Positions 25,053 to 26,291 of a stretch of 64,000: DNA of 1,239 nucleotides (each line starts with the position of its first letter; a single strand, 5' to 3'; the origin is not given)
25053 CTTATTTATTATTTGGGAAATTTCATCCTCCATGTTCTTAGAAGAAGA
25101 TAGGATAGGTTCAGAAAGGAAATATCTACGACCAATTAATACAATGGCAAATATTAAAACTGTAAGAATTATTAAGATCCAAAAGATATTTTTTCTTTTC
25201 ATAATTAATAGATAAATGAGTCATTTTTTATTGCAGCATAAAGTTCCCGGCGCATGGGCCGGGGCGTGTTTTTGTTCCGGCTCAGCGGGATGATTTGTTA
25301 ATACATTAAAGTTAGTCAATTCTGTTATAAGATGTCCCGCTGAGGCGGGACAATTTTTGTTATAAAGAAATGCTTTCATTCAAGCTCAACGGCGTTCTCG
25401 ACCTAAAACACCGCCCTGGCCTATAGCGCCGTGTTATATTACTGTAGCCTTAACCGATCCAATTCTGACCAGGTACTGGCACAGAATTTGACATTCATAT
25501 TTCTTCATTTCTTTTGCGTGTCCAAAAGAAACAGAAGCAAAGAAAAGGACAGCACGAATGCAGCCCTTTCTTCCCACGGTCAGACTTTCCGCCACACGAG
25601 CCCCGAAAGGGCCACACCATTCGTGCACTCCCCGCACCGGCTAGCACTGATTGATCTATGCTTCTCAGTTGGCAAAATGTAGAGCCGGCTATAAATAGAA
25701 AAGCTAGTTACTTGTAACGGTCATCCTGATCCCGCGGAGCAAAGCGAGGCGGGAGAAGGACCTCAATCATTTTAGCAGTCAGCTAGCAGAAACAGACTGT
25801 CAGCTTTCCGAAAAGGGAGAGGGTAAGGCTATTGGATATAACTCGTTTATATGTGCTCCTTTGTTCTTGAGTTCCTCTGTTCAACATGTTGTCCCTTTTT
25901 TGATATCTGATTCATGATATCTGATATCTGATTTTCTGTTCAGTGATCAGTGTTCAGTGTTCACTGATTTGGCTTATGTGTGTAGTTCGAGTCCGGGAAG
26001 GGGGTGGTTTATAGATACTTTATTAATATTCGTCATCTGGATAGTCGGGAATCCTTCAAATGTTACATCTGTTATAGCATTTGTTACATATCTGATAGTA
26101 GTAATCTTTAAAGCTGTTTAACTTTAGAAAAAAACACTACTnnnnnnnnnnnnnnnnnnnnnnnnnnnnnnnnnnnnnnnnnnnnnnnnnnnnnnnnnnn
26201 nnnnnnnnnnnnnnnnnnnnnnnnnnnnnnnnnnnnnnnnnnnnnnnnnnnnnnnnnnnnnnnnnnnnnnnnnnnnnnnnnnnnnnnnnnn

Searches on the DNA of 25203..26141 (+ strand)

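Call 26: search_rna_families(source=window, start=25203, end=26141, threshold=evalue, max_evalue=10, show_alignments=3)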
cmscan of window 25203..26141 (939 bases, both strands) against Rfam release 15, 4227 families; matches with E-value up to 10: 9.
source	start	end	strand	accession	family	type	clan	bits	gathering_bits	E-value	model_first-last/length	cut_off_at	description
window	25282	25363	+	RF02076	STnc100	Gene; sRNA;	-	25.6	47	0.0023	1-206/206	no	Gammaproteobacterial sRNA STnc100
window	26084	26135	-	RF00109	Vimentin3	Cis-reg;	-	24.3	36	0.18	1-67/67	no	Vimentin 3' UTR protein-binding region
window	25263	25361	+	RF03299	mir-1000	Gene; miRNA;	-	20.2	50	0.13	1-72/72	no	mir-1000 microRNA precursor family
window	25268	25354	-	RF03299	mir-1000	Gene; miRNA;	-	18.4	50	0.48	10-66/72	no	mir-1000 microRNA precursor family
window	25813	25895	-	RF01169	SNORD112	Gene; snRNA; snoRNA; CD-box;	CL00069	17.9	58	1.8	1-77/77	no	Small nucleolar RNA SNORD112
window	25547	25631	-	RF00665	mir-290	Gene; miRNA;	CL00096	17.7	51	1.6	1-70/70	no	mir-290 microRNA precursor family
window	25331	25416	-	RF00198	SL1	Gene;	CL00020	16.5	75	4.1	1-103/103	no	SL1 RNA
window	25535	25572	-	RF02066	STnc320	Gene; sRNA;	-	15.4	50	6.6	18-55/55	no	Salmonella enterica sRNA STnc320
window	26058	26084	+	RF00066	U7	Gene; snRNA;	-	14.6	34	2.7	1-62/62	no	U7 small nuclear RNA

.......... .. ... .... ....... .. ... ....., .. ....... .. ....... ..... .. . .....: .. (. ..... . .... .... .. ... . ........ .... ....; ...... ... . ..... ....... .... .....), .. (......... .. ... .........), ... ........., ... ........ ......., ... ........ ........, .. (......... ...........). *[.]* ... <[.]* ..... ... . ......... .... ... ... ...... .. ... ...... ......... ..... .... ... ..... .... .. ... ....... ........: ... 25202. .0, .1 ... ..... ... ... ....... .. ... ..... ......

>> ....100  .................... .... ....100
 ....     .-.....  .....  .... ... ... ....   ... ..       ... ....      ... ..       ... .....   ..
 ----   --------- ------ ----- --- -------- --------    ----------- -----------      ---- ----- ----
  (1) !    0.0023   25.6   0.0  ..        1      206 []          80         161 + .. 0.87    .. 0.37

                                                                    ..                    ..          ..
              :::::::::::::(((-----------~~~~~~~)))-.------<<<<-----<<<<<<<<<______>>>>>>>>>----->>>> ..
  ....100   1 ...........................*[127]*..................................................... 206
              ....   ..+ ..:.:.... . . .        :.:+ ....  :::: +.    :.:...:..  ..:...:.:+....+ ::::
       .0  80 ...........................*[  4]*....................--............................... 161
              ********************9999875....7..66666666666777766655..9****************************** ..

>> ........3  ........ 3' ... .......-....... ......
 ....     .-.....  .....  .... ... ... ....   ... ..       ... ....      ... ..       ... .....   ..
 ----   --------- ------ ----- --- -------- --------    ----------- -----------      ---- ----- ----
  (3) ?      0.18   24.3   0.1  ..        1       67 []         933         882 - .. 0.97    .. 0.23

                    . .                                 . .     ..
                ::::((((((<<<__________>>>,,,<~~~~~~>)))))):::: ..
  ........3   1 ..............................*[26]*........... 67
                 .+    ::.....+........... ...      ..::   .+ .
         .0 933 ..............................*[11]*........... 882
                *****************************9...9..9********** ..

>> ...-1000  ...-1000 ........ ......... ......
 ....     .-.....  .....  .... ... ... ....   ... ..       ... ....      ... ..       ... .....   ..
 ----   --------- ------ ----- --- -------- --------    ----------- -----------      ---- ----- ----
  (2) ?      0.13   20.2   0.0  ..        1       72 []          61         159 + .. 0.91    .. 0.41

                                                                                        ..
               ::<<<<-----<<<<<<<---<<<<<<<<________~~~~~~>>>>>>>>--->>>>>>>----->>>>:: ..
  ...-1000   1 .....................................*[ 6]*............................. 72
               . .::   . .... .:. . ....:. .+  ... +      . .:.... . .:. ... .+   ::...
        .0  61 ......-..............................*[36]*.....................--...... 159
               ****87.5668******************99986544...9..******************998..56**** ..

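Call 32: search_dna_similar(query=window:25472-25845:+, collection=plasmids, mode=distant, max_evalue=0.01)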
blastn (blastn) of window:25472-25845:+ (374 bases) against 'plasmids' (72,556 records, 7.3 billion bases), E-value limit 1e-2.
No match.
